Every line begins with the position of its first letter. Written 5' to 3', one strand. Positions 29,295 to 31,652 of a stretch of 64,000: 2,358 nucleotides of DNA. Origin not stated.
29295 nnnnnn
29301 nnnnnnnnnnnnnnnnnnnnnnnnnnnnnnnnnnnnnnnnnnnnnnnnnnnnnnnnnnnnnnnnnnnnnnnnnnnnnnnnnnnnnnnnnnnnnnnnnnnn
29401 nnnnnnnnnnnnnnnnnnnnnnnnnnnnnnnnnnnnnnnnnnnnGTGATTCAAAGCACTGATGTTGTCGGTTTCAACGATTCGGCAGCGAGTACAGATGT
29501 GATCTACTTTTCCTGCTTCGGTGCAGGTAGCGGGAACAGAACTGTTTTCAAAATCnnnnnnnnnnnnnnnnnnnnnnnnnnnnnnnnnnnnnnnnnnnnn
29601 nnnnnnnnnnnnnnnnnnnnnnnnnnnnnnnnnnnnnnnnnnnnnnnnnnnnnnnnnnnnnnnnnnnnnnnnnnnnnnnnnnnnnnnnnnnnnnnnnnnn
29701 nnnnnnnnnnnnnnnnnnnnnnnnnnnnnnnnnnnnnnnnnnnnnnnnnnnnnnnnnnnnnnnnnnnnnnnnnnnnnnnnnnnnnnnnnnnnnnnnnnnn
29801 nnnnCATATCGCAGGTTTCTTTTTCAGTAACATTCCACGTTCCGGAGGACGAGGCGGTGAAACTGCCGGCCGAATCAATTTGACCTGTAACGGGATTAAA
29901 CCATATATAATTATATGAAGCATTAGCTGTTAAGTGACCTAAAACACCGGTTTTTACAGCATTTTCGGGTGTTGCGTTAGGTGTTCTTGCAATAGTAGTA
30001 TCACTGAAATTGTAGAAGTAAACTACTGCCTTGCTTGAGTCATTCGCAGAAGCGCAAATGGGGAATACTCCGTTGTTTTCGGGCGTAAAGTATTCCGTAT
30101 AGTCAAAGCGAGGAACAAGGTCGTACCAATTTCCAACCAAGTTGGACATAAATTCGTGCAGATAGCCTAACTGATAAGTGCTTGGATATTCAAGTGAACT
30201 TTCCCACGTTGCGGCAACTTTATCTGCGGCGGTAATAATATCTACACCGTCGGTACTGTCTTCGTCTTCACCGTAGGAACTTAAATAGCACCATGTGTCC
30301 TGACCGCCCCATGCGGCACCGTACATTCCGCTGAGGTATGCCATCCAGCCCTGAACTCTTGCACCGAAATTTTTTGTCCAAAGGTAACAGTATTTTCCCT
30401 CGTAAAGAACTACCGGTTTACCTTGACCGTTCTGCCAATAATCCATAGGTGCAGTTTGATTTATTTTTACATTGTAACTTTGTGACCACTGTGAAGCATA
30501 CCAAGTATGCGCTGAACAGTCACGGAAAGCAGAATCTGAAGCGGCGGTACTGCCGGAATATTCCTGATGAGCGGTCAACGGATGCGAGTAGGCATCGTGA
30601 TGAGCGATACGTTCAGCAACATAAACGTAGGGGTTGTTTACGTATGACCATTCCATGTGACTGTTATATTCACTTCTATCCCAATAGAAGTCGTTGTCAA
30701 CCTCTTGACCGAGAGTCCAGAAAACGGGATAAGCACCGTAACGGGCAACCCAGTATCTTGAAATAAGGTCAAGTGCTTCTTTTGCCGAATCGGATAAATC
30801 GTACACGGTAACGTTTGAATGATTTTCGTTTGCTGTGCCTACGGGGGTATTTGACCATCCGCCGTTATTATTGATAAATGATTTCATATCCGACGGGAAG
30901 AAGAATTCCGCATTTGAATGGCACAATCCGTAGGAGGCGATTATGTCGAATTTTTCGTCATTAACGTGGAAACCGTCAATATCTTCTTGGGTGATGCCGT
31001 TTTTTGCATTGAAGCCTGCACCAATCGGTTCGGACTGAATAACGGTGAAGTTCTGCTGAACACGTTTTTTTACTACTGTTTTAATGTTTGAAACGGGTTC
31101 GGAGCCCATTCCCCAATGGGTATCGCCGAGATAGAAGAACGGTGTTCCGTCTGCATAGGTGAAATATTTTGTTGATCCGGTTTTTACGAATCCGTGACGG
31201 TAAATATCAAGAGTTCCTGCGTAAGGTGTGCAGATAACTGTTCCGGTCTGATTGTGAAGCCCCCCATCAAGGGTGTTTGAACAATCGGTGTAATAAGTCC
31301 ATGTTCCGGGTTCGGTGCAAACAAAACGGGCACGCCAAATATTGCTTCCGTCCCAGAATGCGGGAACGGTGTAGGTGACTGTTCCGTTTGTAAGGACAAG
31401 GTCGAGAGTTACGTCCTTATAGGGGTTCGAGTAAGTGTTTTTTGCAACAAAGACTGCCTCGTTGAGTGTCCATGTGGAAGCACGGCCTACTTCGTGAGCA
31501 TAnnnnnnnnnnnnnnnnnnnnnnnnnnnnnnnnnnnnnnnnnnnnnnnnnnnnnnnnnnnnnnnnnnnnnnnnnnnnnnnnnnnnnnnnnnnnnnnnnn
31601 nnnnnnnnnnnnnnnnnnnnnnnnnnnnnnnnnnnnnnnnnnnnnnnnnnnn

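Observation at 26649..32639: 1996-aa secreted enzyme: GH140/DUF4038-like barrel flanked by CBM-like domains, Cys-rich '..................' modules and four tandem C-terminal domains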

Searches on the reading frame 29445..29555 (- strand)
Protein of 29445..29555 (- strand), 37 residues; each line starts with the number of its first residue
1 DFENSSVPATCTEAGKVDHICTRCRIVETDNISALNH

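Call 49: search_solved_structures(query=A4, max_evalue=10, show_alignments=3)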
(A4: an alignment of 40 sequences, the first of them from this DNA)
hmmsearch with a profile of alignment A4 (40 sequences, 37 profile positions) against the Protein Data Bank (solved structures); distinct sequences matched with E-value up to 10: 100 (the best 60 are shown).
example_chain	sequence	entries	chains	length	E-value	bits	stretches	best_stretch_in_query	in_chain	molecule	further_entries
2i13_A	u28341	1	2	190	3.1e-05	26.6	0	11-28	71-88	Aart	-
9qa6_A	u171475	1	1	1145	3.6e-05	26.4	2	6-36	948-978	IgA protease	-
7txc_E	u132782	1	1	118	0.0022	20.7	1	14-31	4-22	Hypermethylated in cancer 2 protein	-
1spw_A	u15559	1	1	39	0.022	17.5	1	17-27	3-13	Rubredoxin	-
1x6h_A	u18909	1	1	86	0.036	16.8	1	11-26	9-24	Transcriptional repressor CTCF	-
4c2m_I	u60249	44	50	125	0.039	16.7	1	12-25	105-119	DNA-DIRECTED RNA POLYMERASE I SUBUNIT RPA12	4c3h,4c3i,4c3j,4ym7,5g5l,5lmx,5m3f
9uum_I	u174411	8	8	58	0.046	16.4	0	10-28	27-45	Zinc finger protein Aiolos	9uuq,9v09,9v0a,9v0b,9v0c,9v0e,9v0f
1e8j_A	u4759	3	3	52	0.053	16.3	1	17-27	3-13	RUBREDOXIN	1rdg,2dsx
1rb9_A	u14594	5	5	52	0.06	16.1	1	16-27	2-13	RUBREDOXIN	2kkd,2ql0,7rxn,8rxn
1bfy_A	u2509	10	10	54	0.074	15.8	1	16-28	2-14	RUBREDOXIN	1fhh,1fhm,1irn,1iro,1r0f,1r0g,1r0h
1t9q_A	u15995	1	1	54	0.079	15.7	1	16-28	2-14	Rubredoxin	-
1b2j_A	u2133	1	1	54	0.085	15.6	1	16-28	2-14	PROTEIN (RUBREDOXIN)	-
1be7_A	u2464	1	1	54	0.092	15.5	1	16-28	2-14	RUBREDOXIN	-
4rxn_A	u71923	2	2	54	0.11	15.2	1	16-27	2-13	RUBREDOXIN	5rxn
1mey_C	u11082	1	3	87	0.12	15.1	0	11-26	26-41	CONSENSUS ZINC FINGER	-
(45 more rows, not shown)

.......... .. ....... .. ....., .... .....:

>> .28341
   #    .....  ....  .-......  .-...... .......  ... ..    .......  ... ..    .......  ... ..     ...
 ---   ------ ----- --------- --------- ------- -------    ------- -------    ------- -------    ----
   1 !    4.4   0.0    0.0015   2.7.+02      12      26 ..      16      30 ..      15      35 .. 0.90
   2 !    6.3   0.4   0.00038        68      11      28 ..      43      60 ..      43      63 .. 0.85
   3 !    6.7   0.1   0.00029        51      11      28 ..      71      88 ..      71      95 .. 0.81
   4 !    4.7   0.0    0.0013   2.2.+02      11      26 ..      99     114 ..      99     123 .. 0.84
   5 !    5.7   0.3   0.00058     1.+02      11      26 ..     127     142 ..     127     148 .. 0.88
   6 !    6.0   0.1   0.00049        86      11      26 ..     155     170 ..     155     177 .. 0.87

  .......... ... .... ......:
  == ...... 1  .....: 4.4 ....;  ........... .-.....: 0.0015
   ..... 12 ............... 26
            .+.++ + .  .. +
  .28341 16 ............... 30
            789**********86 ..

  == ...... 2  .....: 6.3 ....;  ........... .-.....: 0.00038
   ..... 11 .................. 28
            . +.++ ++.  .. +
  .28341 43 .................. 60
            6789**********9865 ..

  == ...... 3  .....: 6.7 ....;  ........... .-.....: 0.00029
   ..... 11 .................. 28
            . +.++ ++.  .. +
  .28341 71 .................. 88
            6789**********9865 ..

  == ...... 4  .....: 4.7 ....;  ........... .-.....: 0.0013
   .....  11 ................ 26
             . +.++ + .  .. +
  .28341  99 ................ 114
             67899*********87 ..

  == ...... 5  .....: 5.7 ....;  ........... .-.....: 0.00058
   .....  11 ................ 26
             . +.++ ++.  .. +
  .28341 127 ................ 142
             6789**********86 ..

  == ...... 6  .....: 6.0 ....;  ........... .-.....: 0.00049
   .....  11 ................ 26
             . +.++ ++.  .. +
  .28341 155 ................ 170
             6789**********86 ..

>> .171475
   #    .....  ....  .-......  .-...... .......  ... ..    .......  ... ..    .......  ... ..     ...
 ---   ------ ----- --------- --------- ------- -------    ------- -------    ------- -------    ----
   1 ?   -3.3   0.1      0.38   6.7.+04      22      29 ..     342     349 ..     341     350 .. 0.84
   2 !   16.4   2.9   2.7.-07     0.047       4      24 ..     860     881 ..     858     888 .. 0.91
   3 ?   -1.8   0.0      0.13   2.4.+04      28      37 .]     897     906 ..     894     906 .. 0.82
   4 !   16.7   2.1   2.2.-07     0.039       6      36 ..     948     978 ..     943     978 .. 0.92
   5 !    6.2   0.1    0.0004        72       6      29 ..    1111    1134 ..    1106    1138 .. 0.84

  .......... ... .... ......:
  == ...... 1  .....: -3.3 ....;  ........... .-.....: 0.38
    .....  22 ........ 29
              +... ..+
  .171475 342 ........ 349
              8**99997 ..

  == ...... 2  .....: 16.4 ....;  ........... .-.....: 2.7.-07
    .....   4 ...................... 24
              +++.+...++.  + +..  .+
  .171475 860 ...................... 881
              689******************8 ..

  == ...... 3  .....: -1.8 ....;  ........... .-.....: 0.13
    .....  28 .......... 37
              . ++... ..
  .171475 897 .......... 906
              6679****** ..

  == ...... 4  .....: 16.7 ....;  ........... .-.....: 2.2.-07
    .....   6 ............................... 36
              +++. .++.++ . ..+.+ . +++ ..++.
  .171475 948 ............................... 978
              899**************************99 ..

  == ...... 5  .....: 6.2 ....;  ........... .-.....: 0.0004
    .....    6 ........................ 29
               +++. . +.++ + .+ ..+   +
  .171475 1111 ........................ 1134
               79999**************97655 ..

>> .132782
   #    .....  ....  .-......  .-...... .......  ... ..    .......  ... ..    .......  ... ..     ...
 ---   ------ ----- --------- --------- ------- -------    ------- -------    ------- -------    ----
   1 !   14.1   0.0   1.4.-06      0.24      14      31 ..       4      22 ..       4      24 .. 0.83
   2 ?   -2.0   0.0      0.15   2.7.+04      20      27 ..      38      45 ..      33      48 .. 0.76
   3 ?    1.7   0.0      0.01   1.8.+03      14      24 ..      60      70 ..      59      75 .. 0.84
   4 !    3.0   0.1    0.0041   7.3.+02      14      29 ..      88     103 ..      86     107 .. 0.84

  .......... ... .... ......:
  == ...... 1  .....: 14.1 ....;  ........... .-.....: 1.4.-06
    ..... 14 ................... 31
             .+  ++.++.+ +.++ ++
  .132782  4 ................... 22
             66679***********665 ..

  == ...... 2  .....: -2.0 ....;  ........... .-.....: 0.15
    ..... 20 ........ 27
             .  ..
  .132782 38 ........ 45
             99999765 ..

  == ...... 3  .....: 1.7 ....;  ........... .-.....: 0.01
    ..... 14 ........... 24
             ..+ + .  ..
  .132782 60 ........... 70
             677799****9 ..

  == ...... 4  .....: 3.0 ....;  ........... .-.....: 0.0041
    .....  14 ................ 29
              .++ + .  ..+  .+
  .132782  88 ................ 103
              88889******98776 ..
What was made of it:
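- On IgAse-type ZBD zinc units: Call 49: the unit profile hits 9qa6_A at E 3.6e-5, in stretches at 860-881, 948-978 and 1111-1134.
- Closest known: ZBD1/ZBD2 zinc-binding domains of the Thomasclavelia ramosa IgA protease. Same: The repeating unit of about 35 aa is the same: ...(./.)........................GH (profile E 3.6e-5, call 49).
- The unit profile hits the IgA protease 9qa6 at E 3.6e-5 (call 49).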

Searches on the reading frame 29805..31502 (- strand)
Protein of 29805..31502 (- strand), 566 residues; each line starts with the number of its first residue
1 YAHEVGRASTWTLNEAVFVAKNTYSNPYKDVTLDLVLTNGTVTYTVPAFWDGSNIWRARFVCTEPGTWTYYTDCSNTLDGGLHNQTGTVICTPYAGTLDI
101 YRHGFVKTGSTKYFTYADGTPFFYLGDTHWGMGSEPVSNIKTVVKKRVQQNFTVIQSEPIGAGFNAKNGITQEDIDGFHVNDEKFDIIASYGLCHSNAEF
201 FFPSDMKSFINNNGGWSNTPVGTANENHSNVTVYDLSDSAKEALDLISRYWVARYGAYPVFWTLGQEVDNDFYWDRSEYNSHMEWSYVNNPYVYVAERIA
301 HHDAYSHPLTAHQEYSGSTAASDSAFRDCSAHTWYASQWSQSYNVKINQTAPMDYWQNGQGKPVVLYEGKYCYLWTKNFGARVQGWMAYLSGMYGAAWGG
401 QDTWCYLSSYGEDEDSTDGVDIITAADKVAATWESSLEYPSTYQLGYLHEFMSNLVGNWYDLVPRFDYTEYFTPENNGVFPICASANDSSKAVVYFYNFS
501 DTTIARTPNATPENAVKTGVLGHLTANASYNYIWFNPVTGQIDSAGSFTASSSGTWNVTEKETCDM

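Call 28: search_solved_structures(query=A3, max_evalue=0.01, show_alignments=3)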
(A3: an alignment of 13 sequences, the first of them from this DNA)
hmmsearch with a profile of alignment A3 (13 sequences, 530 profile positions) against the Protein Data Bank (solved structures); distinct sequences matched with E-value up to 0.01: 4.
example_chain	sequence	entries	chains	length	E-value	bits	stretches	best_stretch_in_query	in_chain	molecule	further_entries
8t9w_A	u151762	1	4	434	7.4e-28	100.7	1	109-523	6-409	Apiosidase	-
4n0r_A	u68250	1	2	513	1.8e-19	73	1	5-383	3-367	putative glycoside hydrolase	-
3kzs_A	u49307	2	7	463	2.9e-19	72.3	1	104-514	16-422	DUF4038 domain-containing protein | Glycoside hydrolase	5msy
4qfu_A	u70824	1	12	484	4.5e-19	71.7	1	101-516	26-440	DUF4038 domain-containing protein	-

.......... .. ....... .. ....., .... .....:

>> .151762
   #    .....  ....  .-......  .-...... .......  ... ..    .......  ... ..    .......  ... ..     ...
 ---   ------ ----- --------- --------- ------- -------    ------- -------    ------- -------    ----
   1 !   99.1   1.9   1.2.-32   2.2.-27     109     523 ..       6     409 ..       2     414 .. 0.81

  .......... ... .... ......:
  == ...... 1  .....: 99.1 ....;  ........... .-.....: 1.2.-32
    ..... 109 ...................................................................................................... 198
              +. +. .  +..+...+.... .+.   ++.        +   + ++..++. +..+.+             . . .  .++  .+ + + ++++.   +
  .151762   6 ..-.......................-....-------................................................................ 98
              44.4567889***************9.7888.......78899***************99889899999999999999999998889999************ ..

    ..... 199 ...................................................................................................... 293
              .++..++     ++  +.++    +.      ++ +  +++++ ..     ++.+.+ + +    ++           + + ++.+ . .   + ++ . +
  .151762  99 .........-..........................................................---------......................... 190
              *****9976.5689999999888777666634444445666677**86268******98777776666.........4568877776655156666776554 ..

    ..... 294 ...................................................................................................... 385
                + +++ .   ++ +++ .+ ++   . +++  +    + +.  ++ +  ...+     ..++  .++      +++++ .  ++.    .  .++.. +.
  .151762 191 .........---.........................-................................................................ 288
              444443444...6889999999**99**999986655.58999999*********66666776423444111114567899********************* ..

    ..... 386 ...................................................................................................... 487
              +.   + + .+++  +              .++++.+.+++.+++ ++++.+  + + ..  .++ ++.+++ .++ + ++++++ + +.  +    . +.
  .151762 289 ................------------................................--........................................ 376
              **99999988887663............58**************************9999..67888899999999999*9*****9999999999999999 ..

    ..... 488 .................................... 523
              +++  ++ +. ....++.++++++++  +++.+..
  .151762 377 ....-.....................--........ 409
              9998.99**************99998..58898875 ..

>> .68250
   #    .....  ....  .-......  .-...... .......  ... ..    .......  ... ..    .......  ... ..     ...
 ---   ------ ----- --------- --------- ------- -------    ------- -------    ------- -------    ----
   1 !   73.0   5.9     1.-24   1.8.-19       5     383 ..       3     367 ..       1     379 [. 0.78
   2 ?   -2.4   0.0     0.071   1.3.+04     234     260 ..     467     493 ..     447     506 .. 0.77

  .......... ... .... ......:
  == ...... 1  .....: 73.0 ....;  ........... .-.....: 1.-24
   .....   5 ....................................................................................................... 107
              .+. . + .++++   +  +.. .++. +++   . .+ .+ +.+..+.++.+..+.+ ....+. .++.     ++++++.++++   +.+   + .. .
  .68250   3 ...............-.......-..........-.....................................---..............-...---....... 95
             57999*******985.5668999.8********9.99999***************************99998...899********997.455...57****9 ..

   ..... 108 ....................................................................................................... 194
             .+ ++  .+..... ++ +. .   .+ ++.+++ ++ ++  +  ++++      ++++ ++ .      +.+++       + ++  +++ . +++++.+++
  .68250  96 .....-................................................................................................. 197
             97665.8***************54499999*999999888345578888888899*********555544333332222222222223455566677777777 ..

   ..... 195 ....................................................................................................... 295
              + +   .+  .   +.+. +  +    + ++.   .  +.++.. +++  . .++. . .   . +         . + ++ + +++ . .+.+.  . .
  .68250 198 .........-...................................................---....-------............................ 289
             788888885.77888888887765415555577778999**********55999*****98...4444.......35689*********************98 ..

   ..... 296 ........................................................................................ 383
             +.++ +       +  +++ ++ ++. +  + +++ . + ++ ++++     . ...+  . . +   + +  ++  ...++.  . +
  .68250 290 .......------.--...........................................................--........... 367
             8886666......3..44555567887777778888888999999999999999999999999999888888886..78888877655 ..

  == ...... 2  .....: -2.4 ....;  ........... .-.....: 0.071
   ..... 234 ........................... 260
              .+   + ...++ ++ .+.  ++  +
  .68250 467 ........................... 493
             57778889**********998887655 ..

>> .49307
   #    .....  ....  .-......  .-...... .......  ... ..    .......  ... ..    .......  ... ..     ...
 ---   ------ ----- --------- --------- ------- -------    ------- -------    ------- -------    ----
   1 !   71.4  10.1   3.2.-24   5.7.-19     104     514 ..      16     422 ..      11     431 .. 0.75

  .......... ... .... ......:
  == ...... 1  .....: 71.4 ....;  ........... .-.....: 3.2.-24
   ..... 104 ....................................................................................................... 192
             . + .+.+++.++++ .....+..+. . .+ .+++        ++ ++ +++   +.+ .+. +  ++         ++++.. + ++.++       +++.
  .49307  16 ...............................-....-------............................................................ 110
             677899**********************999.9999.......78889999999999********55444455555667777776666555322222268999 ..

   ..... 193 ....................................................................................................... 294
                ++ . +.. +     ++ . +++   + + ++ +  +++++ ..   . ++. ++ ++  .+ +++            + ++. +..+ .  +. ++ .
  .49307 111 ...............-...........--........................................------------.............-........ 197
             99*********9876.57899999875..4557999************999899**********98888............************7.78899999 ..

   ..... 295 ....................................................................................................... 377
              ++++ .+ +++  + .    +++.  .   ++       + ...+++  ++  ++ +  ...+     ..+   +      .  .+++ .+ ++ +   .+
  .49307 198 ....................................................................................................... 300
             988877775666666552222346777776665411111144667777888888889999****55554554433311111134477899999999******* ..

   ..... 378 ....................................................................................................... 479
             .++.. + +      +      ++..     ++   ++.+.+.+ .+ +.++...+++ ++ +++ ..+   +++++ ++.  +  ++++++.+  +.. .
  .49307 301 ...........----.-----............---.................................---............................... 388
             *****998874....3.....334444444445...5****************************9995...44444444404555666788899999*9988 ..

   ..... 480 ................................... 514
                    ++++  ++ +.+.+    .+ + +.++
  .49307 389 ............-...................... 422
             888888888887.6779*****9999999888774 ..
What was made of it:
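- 30138..31172 (-): PF13204 (DUF4038, 'apiosidase-like', GH140-related) (beta/alpha)8 catalytic domain, residues 490-834. The putative acid/base is E646 (window 30702-30704) and the putative nucleophile is E747 (window 30399-30401). Call 28 (alignment to 8t9w, 3kzs and 4n0r).
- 29805..30137 (-): C-terminal beta-sandwich of the GH core, residues 835-945. It is equivalent to the PF12904-type domain of its relatives. Call 28 (the profile alignment runs to residue 409 of the 434-aa 8t9w chain).
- On PF13204 / GH140-related glycoside hydrolases: Call 28: the profile of 13 homologues hits 8t9w at E 7.4e-28 and 3kzs at E 2.9e-19, over about 410 residues.
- Closest known: GH140 / PF13204. Same: The profile match runs over about 410 residues (E 7e-28 and 3e-19, call 28).
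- Closest known: 4n0r, an uncharacterised 'putative glycoside hydrolase' solved by structural genomics. Same: The profile match is E 1.8e-19 over residues 3-367 of the chain (call 28).
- Profile hits to 8t9w, 4n0r, 3kzs/5msy and 4qfu at E 7e-28 to 4.5e-19 (call 28). The profile of the core hits the apiosidases 8t9w (E 7e-28) and BT_1012 (E 3e-19) (call 28). The acid/base position is Glu here but Asp in both apiosidases (call 28).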

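Call 77: find_related_loci(query=A3, collection=genome_contigs, flank=6000)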
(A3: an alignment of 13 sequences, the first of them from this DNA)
Query A3 (566 aa) in genome_contigs; peptide patterns used: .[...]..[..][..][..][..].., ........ (x = any residue, [..] = any of these).
594 stretches matched a pattern (row limit reached: there are more); 546 encode a relative of the query (tblastn E <= 1e-3); the best 80 are kept; 79 distinct loci.
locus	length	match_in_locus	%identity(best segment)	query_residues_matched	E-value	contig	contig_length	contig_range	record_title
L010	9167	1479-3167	65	5-566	0e+0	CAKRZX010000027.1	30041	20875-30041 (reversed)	MAG: uncultured Clostridia bacterium isolate REFINED_METABAT215_TOP10_CONTIGS_1500_ASSEMBLY_K77_MERGED__Hadza_MoBio_hadz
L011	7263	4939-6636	65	2-566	0e+0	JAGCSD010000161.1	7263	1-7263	MAG: Clostridia bacterium isolate RGIG10073 Yak_Rumen-1__c1990368, whole genome shotgun sequence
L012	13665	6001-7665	64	5-565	0e+0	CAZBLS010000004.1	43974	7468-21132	MAG TPA_asm: uncultured Oscillospiraceae bacterium isolate SRP350583_co2_425 genome assembly, contig: NODE_1040_length_4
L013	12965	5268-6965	61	5-566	0e+0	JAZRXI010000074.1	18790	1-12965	MAG: Clostridia bacterium isolate T1900044951_TA20190004.MAGScoT_cleanbin_000006 SGB_3657_k141_1999392, whole genome sho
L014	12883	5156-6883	58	2-566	0e+0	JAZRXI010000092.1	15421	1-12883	MAG: Clostridia bacterium isolate T1900044951_TA20190004.MAGScoT_cleanbin_000006 SGB_3657_k141_2074426, whole genome sho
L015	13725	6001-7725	57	2-566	0e+0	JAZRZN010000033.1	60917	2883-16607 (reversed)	MAG: Clostridia bacterium isolate T1900044948_TA20190001.MAGScoT_cleanbin_000011 SGB_3505_k141_39817, whole genome shotg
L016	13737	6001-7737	55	5-564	0e+0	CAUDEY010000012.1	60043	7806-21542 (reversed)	MAG TPA_asm: uncultured Clostridia bacterium isolate ERR9578208_bin.28_MetaWRAP_v1.3_MAG genome assembly, contig: ERZ185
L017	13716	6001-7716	56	5-561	0e+0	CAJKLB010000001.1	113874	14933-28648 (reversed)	MAG TPA_asm: uncultured Selenomonadales bacterium isolate ERR321594-bin.40 genome assembly, contig: NODE_43_length_11387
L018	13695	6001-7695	56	3-565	0e+0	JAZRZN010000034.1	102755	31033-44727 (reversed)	MAG: Clostridia bacterium isolate T1900044948_TA20190001.MAGScoT_cleanbin_000011 SGB_3505_k141_2202394, whole genome sho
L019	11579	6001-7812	54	3-566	0e+0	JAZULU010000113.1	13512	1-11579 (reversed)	MAG: Clostridia bacterium isolate T1900044904_TS20190370.MAGScoT_cleanbin_000013 SGB_3303_k141_849863, whole genome shot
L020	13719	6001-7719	55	5-566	0e+0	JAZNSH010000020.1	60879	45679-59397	MAG: Clostridia bacterium isolate T1900044810_TS20190276.MAGScoT_cleanbin_000007 SGB_2777_k141_38196, whole genome shotg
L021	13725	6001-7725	55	3-566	0e+0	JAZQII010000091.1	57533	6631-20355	MAG: Clostridia bacterium isolate T1900044625_TS20190091.MAGScoT_cleanbin_000022 SGB_931_k141_201853, whole genome shotg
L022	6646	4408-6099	54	5-566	0e+0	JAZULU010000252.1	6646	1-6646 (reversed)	MAG: Clostridia bacterium isolate T1900044904_TS20190370.MAGScoT_cleanbin_000013 SGB_3303_k141_1358795, whole genome sho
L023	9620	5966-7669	51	2-566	0e+0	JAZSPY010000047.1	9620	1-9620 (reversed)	MAG: Clostridia bacterium isolate T1900044545_TS20190011.MAGScoT_cleanbin_000020 SGB_122_k141_4000446, whole genome shot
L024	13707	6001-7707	52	2-566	0e+0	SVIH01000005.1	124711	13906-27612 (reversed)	MAG: Clostridiales bacterium isolate SIG404 NODE_3293_length_124711_cov_4.068933, whole genome shotgun sequence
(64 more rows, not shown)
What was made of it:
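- Nearly all are Acutalibacteraceae, Oscillospiraceae or Ruminococcaceae MAGs from rumen, caecum, faeces or human gut, with several paralogues per MAG (call 77).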
